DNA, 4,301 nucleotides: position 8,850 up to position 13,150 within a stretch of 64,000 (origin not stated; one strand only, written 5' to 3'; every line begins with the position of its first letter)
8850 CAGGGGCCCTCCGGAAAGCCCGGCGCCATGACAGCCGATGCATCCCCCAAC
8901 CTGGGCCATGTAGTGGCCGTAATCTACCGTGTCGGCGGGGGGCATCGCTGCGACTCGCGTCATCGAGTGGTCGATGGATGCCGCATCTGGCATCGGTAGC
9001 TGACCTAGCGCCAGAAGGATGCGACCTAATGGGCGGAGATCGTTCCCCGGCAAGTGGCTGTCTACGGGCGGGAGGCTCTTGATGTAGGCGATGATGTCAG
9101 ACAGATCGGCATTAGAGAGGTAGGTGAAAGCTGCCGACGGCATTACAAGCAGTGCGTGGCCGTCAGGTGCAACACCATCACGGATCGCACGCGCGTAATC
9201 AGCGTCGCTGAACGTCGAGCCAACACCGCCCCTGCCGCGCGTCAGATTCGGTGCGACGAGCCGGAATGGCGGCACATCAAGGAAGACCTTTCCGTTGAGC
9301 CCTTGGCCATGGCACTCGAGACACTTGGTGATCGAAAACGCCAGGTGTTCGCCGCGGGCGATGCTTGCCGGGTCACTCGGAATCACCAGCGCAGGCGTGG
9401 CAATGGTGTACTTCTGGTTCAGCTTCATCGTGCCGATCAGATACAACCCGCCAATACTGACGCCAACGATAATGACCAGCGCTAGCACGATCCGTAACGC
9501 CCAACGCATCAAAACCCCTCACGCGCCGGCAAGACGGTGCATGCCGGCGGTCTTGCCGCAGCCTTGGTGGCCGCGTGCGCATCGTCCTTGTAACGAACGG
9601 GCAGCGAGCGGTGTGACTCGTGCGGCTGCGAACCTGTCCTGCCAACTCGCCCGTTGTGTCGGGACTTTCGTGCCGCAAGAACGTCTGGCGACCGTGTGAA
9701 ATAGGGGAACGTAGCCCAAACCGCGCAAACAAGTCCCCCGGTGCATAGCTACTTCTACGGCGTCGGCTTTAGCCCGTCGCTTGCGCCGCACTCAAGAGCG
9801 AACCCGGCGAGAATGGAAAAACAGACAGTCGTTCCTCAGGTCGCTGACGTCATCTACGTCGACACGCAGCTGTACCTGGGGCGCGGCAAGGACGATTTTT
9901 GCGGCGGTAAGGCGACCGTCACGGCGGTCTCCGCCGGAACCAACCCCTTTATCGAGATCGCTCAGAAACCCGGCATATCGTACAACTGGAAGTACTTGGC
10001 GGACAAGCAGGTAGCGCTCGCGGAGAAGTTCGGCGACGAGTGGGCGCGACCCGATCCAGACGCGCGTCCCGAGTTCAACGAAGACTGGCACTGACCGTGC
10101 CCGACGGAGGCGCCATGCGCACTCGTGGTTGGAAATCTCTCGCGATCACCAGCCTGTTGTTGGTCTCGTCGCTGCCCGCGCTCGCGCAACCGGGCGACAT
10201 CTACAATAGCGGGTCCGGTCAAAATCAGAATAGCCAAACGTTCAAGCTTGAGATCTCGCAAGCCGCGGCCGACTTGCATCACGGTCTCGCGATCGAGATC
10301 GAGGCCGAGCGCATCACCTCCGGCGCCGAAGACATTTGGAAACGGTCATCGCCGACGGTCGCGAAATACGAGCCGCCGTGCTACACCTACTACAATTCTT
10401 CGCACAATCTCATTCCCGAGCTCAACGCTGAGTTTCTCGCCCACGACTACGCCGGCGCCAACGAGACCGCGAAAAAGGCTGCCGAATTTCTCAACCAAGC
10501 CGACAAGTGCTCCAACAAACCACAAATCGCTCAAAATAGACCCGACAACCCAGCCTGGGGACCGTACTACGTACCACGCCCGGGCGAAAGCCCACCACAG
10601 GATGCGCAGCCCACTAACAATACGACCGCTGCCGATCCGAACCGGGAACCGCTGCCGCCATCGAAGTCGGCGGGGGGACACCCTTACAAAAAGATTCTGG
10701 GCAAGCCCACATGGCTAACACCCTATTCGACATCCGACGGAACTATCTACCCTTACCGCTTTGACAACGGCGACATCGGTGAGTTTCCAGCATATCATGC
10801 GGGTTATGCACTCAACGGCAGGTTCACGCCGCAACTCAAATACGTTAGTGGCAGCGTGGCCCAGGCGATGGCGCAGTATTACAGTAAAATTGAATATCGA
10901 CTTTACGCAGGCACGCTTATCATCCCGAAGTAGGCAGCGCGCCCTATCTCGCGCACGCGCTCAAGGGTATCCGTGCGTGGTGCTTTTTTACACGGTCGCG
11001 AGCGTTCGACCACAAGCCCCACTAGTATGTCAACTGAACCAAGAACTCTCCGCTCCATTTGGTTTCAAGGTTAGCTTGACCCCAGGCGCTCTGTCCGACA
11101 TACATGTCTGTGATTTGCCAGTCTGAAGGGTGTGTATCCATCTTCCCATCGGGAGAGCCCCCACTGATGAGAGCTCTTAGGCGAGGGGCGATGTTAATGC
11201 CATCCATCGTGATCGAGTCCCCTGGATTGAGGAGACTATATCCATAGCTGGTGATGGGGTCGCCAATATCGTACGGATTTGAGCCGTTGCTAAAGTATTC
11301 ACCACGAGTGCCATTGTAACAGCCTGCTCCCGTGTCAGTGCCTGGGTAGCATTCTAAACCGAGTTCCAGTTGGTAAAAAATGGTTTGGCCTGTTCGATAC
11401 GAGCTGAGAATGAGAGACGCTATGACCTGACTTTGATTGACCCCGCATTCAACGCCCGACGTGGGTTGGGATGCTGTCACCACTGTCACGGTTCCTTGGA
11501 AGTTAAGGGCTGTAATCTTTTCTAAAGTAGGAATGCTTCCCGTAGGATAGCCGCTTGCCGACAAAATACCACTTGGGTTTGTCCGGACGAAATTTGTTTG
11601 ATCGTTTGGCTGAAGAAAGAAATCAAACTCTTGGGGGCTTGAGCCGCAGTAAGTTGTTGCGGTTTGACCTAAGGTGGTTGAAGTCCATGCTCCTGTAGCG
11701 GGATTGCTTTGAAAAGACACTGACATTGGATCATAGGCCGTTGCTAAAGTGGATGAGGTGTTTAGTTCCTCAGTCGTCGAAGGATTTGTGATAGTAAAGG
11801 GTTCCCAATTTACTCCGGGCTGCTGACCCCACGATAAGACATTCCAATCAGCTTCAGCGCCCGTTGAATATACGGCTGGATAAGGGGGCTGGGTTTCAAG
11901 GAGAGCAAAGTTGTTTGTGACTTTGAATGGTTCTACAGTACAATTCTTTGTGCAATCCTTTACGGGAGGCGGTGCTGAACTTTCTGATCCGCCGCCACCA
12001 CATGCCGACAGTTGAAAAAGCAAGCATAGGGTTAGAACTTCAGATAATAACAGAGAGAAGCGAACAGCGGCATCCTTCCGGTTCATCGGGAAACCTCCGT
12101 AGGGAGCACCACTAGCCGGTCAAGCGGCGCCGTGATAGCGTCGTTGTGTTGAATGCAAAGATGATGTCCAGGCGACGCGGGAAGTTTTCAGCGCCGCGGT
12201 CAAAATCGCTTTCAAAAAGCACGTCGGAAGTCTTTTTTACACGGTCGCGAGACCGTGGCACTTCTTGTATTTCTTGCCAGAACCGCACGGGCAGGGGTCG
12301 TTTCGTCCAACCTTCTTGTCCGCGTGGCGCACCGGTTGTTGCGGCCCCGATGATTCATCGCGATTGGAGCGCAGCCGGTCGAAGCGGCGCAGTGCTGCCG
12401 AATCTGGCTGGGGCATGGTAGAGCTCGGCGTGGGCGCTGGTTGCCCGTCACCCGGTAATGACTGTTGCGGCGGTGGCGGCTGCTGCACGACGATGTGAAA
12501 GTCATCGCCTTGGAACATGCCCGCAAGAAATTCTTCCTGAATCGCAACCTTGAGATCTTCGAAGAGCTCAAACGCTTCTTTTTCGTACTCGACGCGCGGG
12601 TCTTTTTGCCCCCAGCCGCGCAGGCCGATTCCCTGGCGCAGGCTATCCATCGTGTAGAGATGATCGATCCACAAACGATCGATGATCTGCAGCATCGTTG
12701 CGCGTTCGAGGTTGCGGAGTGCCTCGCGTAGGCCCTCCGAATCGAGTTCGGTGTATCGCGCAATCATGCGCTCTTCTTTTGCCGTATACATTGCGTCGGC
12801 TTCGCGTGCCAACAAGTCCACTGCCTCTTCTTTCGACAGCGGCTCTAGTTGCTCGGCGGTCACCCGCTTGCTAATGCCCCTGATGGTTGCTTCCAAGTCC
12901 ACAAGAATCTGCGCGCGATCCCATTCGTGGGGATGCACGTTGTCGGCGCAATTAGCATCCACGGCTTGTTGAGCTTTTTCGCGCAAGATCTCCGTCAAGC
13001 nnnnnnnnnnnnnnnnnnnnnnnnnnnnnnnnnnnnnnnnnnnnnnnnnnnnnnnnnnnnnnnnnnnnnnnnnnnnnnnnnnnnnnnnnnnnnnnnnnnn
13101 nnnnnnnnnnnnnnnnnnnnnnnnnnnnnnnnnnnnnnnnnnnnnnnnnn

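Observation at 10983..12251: AT-rich lipoprotein gene bracketed by 20-bp perfect direct repeats that duplicate the 3' end of secA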

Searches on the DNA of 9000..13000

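Call 82: search_rna_families(source=window, start=9000, end=13000, threshold=evalue, max_evalue=1)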
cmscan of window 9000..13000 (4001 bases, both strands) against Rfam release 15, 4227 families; matches with E-value up to 1: 0.
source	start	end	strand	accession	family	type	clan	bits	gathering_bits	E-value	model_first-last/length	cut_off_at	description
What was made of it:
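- No Rfam match (call 82).
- Tried and rejected: No hit (call 82).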

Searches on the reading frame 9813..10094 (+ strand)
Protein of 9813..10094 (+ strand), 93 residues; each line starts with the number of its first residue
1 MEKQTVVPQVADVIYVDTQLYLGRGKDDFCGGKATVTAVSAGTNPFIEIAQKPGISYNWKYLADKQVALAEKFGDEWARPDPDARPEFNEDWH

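Call 71: find_homologous_proteins(query=window:9813-10091:+, max_evalue=0.001)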
Query seq(93 aa) (93 aa): 3 proteins with E <= 0.001 among 5 candidates.
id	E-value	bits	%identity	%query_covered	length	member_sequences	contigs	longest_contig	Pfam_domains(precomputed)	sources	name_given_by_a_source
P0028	3.5e-58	212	100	100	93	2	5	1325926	-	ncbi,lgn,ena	-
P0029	5.2e-41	157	73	100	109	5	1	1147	-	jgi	jgi:hypothetical protein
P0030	2.7e-18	84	48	90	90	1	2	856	-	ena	-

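Call 72: find_encoding_contigs(protein=P0028, flank=6000, max_places=10)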
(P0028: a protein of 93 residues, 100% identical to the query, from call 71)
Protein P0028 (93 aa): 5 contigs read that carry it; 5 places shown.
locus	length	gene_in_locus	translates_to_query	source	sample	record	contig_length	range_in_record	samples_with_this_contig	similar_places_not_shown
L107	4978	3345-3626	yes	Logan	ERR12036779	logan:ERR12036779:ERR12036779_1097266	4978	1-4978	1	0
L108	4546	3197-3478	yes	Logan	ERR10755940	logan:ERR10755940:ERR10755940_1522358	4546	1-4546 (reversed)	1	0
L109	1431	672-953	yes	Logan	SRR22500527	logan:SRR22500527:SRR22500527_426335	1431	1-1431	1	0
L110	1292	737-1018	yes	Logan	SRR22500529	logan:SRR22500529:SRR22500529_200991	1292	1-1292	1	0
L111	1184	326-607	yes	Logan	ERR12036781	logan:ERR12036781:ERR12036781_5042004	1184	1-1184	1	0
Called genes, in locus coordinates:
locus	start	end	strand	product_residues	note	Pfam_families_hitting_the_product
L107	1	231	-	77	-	?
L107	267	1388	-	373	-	-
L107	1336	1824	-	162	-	-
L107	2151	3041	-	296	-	PF00034:Cytochrom_C (weak), PF13442:Cytochrome_CBB3 (faint), PF00034:Cytochrom_C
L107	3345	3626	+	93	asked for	-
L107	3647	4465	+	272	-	-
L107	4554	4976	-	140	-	?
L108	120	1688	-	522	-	PF00450:Peptidase_S10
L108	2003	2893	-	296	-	PF00034:Cytochrom_C (weak), PF13442:Cytochrome_CBB3 (faint), PF00034:Cytochrom_C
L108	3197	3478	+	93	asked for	-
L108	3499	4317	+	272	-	-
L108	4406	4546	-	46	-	?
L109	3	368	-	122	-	?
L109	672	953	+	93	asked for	-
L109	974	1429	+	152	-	?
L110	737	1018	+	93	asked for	-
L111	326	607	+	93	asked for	-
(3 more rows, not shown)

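Call 76: search_protein_families(library=ncbifam, proteins=[window:9813-10094:+], max_evalue=0.1)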
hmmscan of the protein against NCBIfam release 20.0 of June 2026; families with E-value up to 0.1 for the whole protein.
window:9813-10094:+ (93 aa): 0 families

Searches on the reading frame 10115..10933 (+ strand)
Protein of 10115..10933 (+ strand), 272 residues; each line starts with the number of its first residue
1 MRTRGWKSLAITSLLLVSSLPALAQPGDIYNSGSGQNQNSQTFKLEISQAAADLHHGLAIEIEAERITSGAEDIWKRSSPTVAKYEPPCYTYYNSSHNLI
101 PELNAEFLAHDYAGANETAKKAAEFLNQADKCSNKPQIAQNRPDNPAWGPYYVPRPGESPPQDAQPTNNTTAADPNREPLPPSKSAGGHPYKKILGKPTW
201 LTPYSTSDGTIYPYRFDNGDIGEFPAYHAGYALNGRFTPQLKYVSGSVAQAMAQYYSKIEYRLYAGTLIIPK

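Call 8: search_protein_families(library=pfam, proteins=[window:10115-10933:+], max_evalue=0.01)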
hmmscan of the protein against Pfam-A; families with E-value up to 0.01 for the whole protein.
window:10115-10933:+ (272 aa): 0 families

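Call 40: find_homologous_proteins(query=window:10115-10933:+, max_evalue=0.001)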
Query window:10115-10933:+ (272 aa): 4 proteins with E <= 0.001 among 542 candidates.
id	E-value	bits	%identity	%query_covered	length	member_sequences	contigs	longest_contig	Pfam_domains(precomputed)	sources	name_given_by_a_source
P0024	1.2e-171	587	94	100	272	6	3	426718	-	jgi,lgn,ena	-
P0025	7.8e-139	480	75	100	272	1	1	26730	-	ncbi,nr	ncbi:MAG TPA: hypothetical protein VEJ41_02935 [Candidatus Acidoferrales bacterium]|nr:hypothetical 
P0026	2.8e-46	176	52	64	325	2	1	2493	-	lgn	-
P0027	2.7e-23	101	64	32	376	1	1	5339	-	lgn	-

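Call 41: find_encoding_contigs(protein=P0025, flank=10000, max_places=4)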
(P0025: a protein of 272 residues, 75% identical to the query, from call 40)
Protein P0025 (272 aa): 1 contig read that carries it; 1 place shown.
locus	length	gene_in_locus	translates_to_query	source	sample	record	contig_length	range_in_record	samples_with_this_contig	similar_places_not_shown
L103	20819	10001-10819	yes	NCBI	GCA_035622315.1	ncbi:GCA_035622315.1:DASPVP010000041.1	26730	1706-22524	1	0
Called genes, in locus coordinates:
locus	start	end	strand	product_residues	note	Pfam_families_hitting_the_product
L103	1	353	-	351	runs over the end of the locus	PF04055:Radical_SAM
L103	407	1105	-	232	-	PF03167:UDG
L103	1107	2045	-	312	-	PF00535:Glycos_transf_2, PF13641:Glyco_tranf_2_3, PF13632:Glyco_trans_2_3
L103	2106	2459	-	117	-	-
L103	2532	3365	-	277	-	PF13714:PEP_mutase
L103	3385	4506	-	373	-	PF03462:PCRF, PF00472:RF-1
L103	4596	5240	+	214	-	-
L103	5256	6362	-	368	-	-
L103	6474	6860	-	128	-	PF14119:DUF4288 (weak)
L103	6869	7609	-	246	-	-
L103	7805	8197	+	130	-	PF00903:Glyoxalase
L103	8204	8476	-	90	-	-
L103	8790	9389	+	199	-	-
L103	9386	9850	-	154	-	-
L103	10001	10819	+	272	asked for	-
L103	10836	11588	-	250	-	-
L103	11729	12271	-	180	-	-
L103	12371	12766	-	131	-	-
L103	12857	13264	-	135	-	-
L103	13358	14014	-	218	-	-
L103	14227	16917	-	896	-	PF07517:SecA_DEAD, PF01043:SecA_PP_bind, PF21090:P-loop_SecA, PF00271:Helicase_C (faint), PF21090:P-loop_SecA, PF07516:SecA_SW, PF02810:SEC-C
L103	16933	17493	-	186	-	PF02482:Ribosomal_S30AE, PF16321:Ribosom_S30AE_C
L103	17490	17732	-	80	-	-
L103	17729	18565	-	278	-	PF01522:Polysacc_deac_1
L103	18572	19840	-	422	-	PF03816:LytR_cpsA_psr, PF13399:LytR_C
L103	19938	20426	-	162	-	PF04461:YajQ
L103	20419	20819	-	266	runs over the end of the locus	PF13413:HTH_25, PF13464:RodZ_C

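Call 76: search_protein_families(library=ncbifam, proteins=[window:10115-10933:+], max_evalue=0.1)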
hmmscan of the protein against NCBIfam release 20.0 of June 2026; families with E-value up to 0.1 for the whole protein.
window:10115-10933:+ (272 aa): 0 families
